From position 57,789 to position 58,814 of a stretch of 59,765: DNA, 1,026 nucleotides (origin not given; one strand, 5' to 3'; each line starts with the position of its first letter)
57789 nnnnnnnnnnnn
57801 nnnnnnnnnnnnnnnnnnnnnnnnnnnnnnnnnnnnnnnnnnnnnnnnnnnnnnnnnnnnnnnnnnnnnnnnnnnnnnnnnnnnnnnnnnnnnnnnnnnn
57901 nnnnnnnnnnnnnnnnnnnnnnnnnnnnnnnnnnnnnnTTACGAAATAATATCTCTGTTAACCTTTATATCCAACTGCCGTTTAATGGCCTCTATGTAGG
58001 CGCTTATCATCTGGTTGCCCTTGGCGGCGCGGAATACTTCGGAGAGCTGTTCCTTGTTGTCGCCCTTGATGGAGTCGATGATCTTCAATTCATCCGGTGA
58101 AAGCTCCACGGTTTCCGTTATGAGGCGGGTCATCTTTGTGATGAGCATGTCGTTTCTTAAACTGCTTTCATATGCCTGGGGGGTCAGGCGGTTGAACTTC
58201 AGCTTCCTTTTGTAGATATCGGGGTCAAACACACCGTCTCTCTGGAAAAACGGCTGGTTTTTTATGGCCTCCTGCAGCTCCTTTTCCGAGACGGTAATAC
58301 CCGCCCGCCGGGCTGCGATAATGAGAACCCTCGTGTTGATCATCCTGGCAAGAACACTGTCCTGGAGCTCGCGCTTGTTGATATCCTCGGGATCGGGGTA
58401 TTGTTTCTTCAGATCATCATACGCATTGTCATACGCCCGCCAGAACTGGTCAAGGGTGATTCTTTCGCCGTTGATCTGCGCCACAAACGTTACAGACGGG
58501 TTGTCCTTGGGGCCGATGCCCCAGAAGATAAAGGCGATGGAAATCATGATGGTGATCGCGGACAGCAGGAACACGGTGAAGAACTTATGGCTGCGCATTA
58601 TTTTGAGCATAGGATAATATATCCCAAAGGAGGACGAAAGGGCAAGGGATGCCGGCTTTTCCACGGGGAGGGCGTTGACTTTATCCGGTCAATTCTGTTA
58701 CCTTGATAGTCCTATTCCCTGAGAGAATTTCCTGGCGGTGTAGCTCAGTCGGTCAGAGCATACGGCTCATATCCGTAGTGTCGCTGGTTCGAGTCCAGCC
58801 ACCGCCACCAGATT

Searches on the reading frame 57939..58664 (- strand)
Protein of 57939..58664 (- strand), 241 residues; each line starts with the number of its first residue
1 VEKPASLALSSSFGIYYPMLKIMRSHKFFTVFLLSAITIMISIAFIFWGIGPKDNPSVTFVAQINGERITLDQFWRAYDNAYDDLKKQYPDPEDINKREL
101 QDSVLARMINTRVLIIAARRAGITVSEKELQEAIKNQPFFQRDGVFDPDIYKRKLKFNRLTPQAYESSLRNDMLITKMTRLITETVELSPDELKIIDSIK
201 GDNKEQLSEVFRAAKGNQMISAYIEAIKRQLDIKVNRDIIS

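Call 53: search_protein_families(library=pfam, proteins=[window:57939-58664:-], max_evalue=0.001)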
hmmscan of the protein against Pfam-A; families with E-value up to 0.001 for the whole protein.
window:57939-58664:- (241 aa): 3 families
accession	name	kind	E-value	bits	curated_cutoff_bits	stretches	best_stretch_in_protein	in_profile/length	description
PF13624.11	SurA_N_3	-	5.5e-40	137.3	27.2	1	19-178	1-161/162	SurA-like N-terminal domain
PF13623.11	SurA_N_2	-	9.4e-26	90.9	28.5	1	32-153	10-143/145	SurA-like N-terminal domain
PF09312.16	SurA_N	-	2.8e-06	27.9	30.8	1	62-178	6-117/118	SurA N-terminal domain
